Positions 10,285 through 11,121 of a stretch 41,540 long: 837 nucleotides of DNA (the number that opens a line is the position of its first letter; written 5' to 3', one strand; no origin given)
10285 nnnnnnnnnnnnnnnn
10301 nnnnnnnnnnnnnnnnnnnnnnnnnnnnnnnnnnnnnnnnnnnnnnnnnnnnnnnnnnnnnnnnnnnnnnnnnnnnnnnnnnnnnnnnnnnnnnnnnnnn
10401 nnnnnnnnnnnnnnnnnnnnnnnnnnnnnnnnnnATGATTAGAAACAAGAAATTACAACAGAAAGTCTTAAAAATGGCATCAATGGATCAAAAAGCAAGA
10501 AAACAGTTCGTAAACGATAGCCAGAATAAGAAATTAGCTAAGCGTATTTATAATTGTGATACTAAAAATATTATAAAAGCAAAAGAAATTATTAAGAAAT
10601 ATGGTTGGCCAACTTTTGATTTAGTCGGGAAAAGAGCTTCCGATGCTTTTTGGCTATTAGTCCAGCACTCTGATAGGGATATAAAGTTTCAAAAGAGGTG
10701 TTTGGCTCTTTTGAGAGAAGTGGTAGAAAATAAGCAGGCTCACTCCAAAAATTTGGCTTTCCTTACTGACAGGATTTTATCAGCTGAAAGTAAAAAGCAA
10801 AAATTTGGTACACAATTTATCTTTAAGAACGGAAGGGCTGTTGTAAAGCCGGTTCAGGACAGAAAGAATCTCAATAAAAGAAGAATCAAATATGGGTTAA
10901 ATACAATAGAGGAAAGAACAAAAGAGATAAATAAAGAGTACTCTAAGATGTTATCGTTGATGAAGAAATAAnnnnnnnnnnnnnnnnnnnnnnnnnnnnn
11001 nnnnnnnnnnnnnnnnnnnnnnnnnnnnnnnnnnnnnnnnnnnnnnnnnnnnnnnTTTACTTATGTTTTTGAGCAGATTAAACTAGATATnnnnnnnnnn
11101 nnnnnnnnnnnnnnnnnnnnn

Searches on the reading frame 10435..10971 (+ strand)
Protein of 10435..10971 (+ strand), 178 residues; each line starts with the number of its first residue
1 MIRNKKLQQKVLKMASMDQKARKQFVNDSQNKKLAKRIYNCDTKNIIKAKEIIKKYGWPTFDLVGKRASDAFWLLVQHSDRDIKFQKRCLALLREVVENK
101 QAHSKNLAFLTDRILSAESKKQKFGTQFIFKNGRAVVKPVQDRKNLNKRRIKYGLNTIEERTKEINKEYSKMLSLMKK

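Call 3: search_protein_families(library=pfam, proteins=[window:10435-10971:+], max_evalue=0.01)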
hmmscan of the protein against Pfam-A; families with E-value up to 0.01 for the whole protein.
window:10435-10971:+ (178 aa): 1 family
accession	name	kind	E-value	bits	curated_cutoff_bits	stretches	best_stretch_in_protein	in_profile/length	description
PF20329.3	DUF6624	-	4.6e-22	78.8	27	1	6-169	2-168/173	Family of unknown function (DUF6624)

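Call 52: search_solved_structures(query=window:10435-10971:+, max_evalue=1)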
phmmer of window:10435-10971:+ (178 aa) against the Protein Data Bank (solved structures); distinct sequences matched with E-value up to 1: 2.
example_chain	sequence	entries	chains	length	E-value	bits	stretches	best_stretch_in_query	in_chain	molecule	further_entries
7odf_A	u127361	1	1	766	0.064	16.3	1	44-125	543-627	Cas_phi3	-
7d6n_A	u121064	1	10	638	0.92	12.6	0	127-173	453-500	Tick-borne encephalitis virus RNA-dependent RNA polymerase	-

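Call 54: find_homologous_proteins(query=window:10435-10971:+, max_evalue=0.00001)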
Query window:10435-10971:+ (178 aa): 70 proteins with E <= 0.00001 among 102 candidates.
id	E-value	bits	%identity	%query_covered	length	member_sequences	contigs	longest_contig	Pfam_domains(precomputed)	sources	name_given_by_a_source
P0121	9.1e-108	375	100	100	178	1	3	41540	PF20329.3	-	-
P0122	3.9e-93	327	85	99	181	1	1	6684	PF20329.3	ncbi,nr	ncbi:MAG: hypothetical protein NUV64_02395 [Parcubacteria group bacterium]|nr:hypothetical protein [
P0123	3.1e-90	318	81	100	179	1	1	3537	PF20329.3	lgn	-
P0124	2.7e-89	315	87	93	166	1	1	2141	PF20329.3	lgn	-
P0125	1.3e-70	254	69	94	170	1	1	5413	PF20329.3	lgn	-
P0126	3.6e-69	250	70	94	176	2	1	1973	PF20329.3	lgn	-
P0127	8.8e-67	242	66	97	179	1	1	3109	PF20329.3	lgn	-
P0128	1.4e-65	238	64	96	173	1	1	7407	PF20329.3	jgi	jgi:hypothetical protein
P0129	2.7e-65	237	63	98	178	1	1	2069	PF20329.3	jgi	jgi:hypothetical protein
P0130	5.7e-65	236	62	97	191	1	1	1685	PF20329.3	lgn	-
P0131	1.3e-64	235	63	93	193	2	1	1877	PF20329.3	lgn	-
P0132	1.7e-64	234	62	96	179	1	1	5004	PF20329.3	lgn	-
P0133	1.9e-64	234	64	96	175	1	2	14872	PF20329.3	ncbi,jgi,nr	ncbi:hypothetical protein E3J85_00055 [Patescibacteria group bacterium]|nr:MAG: hypothetical protein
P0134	1.8e-60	221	56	94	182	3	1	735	PF20329.3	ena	-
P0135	6.9e-59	216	80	71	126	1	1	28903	PF20329.3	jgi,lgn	-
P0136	1.9e-55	205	57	96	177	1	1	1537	PF20329.3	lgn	-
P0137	1.4e-53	199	57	94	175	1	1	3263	PF20329.3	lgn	-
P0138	1.4e-51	192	56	93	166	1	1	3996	PF20329.3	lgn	-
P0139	2.4e-51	192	51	98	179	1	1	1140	PF20329.3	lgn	-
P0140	4.6e-51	191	56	92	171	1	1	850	PF20329.3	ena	-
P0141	6.8e-48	180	55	87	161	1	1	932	PF20329.3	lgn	-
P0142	9.1e-43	164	47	90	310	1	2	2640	PF20329.3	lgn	-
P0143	3.7e-42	162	50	96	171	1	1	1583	PF20329.3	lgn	-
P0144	3.9e-42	162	49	97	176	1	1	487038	PF20329.3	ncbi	ncbi:MAG: DUF6624 domain-containing protein [Candidatus Komeilibacteria bacterium]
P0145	4.3e-41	158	45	97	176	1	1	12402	PF20329.3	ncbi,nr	ncbi:MAG: hypothetical protein NUV82_02810 [Candidatus Komeilibacteria bacterium]|nr:hypothetical pr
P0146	1.4e-38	150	46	97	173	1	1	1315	PF20329.3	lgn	-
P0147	1.4e-38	150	50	96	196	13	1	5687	PF20329.3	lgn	-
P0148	2.6e-37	146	47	96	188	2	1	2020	PF20329.3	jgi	-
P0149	6.4e-37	145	44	95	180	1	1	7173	PF20329.3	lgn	-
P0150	2.7e-36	143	44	97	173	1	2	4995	PF20329.3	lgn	-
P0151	3.0e-34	136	44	92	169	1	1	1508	PF20329.3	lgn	-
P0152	4.5e-34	136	42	96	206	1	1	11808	PF20329.3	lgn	-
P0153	3.0e-33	133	44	97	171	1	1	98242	PF20329.3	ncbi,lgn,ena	-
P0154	3.5e-33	133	44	94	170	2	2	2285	PF20329.3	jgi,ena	-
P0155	8.3e-33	131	47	92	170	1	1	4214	PF20329.3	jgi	jgi:hypothetical protein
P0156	3.7e-32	129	47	89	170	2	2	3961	PF20329.3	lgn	-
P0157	3.9e-31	126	43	97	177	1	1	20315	PF20329.3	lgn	-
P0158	5.8e-30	122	41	89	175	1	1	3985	PF20329.3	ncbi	-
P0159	7.5e-30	122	44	88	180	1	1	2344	PF20329.3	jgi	jgi:hypothetical protein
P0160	1.6e-29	121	44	85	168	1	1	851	PF20329.3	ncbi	-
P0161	2.3e-28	117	44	96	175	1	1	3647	PF20329.3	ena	-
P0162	3.5e-28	116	44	87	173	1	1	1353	PF20329.3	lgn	-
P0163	3.9e-28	116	43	91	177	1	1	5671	PF20329.3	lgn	-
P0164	6.1e-28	116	41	94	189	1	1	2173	PF20329.3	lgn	-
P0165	9.5e-28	115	44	90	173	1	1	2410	PF20329.3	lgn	-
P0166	2.9e-27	113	46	76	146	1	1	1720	PF20329.3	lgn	-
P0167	6.7e-27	112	42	98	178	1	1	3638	PF20329.3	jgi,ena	-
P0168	1.8e-25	108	40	87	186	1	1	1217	PF20329.3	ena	-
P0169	2.0e-25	107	48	63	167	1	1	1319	PF20329.3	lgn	-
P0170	1.1e-24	105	40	99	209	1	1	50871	PF20329.3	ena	-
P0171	1.4e-24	105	42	90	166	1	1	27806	PF20329.3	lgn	-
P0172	6.2e-24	103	46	73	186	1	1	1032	PF20329.3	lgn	-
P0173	8.4e-23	99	35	94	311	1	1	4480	PF20329.3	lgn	-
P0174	3.3e-22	97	43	65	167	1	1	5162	PF20329.3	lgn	-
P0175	3.3e-22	97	40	70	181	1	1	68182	PF20329.3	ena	-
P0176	1.4e-20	92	33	94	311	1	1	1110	PF20329.3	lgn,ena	-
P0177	4.1e-20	90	42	72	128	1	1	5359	PF20329.3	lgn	-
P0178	6.1e-20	90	34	92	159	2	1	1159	PF20329.3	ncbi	-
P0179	7.3e-20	89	35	95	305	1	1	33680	PF20329.3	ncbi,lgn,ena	-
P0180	1.2e-19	89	36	93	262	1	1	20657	PF20329.3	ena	-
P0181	3.2e-19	87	33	94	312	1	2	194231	PF20329.3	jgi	-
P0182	4.2e-19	87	36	92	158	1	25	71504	PF20329.3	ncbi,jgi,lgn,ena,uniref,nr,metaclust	ncbi:MAG: hypothetical protein A2735_03425 [Candidatus Yanofskybacteria bacterium RIFCSPHIGHO2_01_FU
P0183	7.1e-19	86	34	88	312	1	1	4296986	PF20329.3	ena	-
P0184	7.6e-19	86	35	85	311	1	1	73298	PF20329.3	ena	-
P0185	2.9e-18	84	34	92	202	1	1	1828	PF20329.3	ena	-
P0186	5.9e-17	80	31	96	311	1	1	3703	PF20329.3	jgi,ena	jgi:ketosteroid isomerase-like protein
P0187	1.1e-16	79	43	65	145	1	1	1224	PF20329.3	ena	-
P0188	3.4e-16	77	37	67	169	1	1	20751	PF20329.3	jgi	jgi:Family of unknown function (DUF6624)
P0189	1.4e-13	69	35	95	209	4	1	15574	PF20329.3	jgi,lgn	jgi:hypothetical protein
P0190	1.4e-7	49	32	57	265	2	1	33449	PF20329.3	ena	-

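Call 63: predict_structure(alignment_id=A3)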
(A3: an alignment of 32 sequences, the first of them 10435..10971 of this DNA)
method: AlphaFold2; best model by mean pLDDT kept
length: 178 residues; sequences in the alignment: 32
mean_pLDDT: 95.6   pTM: 0.89
mean pLDDT of the five models: 95.6, 95.5, 95.3, 94.9, 94.9
residues with pLDDT >= 90: 158; 70-90: 19; 50-70: 1; < 50: 0
segments of 3 or more residues with pLDDT < 50: none
pLDDT, mean of each block of 10 residues (from residue 1): 96 98 89 95 98 98 98 96 97 98 98 97 97 94 98 98 93 79
secondary structure, 60 per line:
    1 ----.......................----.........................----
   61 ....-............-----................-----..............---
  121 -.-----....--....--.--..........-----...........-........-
elements in order: H5-27 H32-56 H61-64 H66-77 H83-98 H104-117 E128-131 E134-137 H143-152 H158-168 H170-177

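Call 66: fold_search(model_id=the predicted structure, library=pdb)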
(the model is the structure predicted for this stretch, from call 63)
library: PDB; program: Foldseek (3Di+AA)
matches with E <= 10: 120; with E <= 0.001: 0
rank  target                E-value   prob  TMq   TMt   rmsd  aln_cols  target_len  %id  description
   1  8e0n_D                1.5e+00  0.23  0.31  0.32   6.8       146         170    8  Homotrimeric variant of tcTRP9, BGL18 (released 2023-04-12)
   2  8e0l_A                1.5e+00  0.21  0.30  0.31   7.1       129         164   12  Homotrimeric variant of tcTRP9, BGL06 (released 2023-04-12)
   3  6mhc_A                1.8e+00  0.12  0.26  0.21   9.1       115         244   14  Glutathione S-Transferase Omega 1 bound to covalent inhibitor 37 (released 2019-02-20)
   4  8dgn_A                1.9e+00  0.06  0.16  0.15  13.3       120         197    8  14-3-3 epsilon bound to phosphorylated PEAK2 (pS826) peptide (released 2023-06-07)
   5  7rdr_A                2.0e+00  0.12  0.24  0.12  12.4       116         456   10  Circular tandem repeat protein with novel repeat topology and enhanced subunit contact surfaces (released 2021-09-01)
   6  8v2d_A                2.1e+00  0.16  0.29  0.19   7.4       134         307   10  Computational Designed Nanocage O43_129 (released 2024-03-13)
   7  8e0n_E                2.3e+00  0.18  0.31  0.32   6.8       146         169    8  Homotrimeric variant of tcTRP9, BGL18 (released 2023-04-12)
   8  8e0n_B                2.3e+00  0.18  0.31  0.31   6.8       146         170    8  Homotrimeric variant of tcTRP9, BGL18 (released 2023-04-12)
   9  2rld_C                2.3e+00  0.11  0.20  0.29  14.9       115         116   12  CRYSTAL STRUCTURE OF A PROTEIN WITH UNKNOWN FUNCTION FROM S23 RIBOSOMAL PROTEIN FAMILY (BT_0352) FROM BACTEROIDES THET (released 2007-10-30)
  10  8s5a_A                2.4e+00  0.14  0.30  0.12   7.9       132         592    6  The crystal structure of FAN1 Nuclease bound to 5' phosphorylated p(dG)/3'(dT-dT-dT-dT) double flap DNA (released 2025-03-05)
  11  5m4y_A                2.4e+00  0.08  0.23  0.23  16.8       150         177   11  Crystal structure of the Sec3/Sso2 complex at 2.20 angstrom resolution (released 2017-02-08)
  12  1o9d_A                2.4e+00  0.06  0.17  0.15  13.4       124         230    7  Structural view of a fungal toxin acting on a 14-3-3 regulatory complex (released 2003-03-06)
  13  6xr2_D                2.5e+00  0.25  0.34  0.35   6.3       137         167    8  Computationally designed right-handed alpha/alpha homotrimeric toroid with 3 repeats per subunit (released 2021-07-14)
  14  2qf9_B                2.5e+00  0.04  0.15  0.16  16.2       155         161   15  Crystal structure of putative secreted protein DUF305 from Streptomyces coelicolor (released 2007-07-17)
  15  9dze_f                2.7e+00  0.28  0.39  0.28   6.2       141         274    8  Computationally Designed Bifaceted Protein Nanomaterial pD5-14 (released 2024-10-30)
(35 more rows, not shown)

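Call 67: find_encoding_contigs(protein=window:10435-10971:+, flank=10000, max_places=6)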
Protein window:10435-10971:+ (178 aa): 4 contigs read that carry it; 4 places shown.
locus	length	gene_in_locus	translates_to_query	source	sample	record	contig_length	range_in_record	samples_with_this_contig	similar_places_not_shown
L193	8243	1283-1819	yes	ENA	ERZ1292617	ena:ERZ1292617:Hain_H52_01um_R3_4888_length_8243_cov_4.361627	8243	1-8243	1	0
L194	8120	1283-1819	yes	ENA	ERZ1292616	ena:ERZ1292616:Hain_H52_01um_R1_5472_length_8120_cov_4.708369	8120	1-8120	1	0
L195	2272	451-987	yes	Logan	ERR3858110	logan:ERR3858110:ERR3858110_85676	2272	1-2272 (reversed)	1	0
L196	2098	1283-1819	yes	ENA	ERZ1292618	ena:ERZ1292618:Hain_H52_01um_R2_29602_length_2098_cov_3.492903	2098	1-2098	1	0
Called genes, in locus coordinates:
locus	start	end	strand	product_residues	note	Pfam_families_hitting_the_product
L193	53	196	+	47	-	-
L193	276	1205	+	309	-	PF08443:RimK (faint)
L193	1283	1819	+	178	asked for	PF20329:DUF6624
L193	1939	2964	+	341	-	PF01170:UPF0020, PF05175:MTS (weak), PF13847:Methyltransf_31, PF13649:Methyltransf_25 (faint)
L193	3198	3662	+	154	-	PF00293:NUDIX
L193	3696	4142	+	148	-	-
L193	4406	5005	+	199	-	PF13302:Acetyltransf_3, PF13420:Acetyltransf_4, PF13523:Acetyltransf_8, PF00583:Acetyltransf_1 (weak)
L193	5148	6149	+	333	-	PF00579:tRNA-synt_1b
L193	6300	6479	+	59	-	PF12647:RNHCP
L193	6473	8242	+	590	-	?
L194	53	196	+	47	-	-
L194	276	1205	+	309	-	PF08443:RimK (faint)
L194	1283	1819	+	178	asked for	PF20329:DUF6624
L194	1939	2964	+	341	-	PF01170:UPF0020, PF05175:MTS (weak), PF13847:Methyltransf_31, PF13649:Methyltransf_25 (faint)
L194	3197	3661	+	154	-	PF00293:NUDIX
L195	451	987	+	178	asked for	PF20329:DUF6624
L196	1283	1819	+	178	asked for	PF20329:DUF6624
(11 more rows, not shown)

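Call 77: search_protein_families(library=ncbifam, proteins=[window:10435-10971:+], max_evalue=0.1)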
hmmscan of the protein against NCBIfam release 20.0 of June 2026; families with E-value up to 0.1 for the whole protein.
window:10435-10971:+ (178 aa): 1 family
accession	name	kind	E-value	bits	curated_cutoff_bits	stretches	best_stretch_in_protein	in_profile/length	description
TIGR02705.1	nudix_YtkD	equivalog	0.065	12.8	154.4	0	73-120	37-92/156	RNA deprotection pyrophosphohydrolase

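Call 83: search_protein_families(library=pfam, proteins=[window:10435-10971:+], max_evalue=10)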
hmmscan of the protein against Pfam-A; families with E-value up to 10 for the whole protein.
window:10435-10971:+ (178 aa): 3 families
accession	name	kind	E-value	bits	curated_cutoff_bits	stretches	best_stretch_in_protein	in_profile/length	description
PF20329.3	DUF6624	-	4.6e-22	78.8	27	1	6-169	2-168/173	Family of unknown function (DUF6624)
PF11841.14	ELMO_ARM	-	0.03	14.7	27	1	75-103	61-89/154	ELMO, armadillo-like helical domain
PF00565.23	SNase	-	0.57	11.1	21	1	108-175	28-93/107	Staphylococcal nuclease homologue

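Call 85: fold_search(model_id=the predicted structure, library=viral)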
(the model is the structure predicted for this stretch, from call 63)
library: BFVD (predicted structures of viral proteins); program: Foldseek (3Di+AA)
matches with E <= 10: 82; with E <= 0.001: 0
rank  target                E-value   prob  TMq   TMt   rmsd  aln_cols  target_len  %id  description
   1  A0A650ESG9            6.9e-01  0.13  0.17  0.10  17.1       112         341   14  (no name in the UniProt tables at hand)
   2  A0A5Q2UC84            1.6e+00  0.04  0.17  0.06  19.9       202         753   14  (no name in the UniProt tables at hand)
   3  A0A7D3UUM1            1.9e+00  0.08  0.25  0.13  17.9       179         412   13  Uncharacterized protein [Fadolivirus FV1/VV64]
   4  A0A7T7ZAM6            2.1e+00  0.13  0.25  0.32  13.1       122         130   16  Uncharacterized protein [Bacillus phage 268TH004]
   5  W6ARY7                2.2e+00  0.14  0.30  0.25   6.9       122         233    3  Uncharacterized protein [Erwinia phage Ea35-70]
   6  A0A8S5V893            2.2e+00  0.11  0.21  0.31  15.1       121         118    9  Uncharacterized protein [Myoviridae sp. ctf4L13]
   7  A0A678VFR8            2.5e+00  0.04  0.14  0.06  15.1       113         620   13  Tail adsorption protein [Lactococcus phage vB_Llc_bIBBAm4]
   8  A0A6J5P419            2.8e+00  0.20  0.33  0.13   6.3       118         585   20  ParB/Sulfiredoxin [uncultured Caudovirales phage]
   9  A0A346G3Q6            3.1e+00  0.05  0.26  0.24  16.8       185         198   10  (no name in the UniProt tables at hand)
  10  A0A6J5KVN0            3.3e+00  0.14  0.28  0.14   7.4       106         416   11  Methyltransferase FkbM [uncultured Caudovirales phage]
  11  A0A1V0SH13            3.3e+00  0.11  0.25  0.17   7.5       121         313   12  Tetratricopeptide repeat protein [Hokovirus HKV1]
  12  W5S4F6                3.3e+00  0.10  0.26  0.10  14.1       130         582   12  Protein kinase domain-containing protein [Pithovirus sibericum]
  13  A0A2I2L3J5            3.3e+00  0.08  0.20  0.29  14.7       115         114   16  Uncharacterized protein [Orpheovirus IHUMI-LCC2]
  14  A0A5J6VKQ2            3.3e+00  0.06  0.18  0.20  10.3       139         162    8  Uncharacterized protein [Megaviridae environmental sample]
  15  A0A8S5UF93            3.5e+00  0.14  0.32  0.21  13.4       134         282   11  Uncharacterized protein [Myoviridae sp. ctcyQ27]
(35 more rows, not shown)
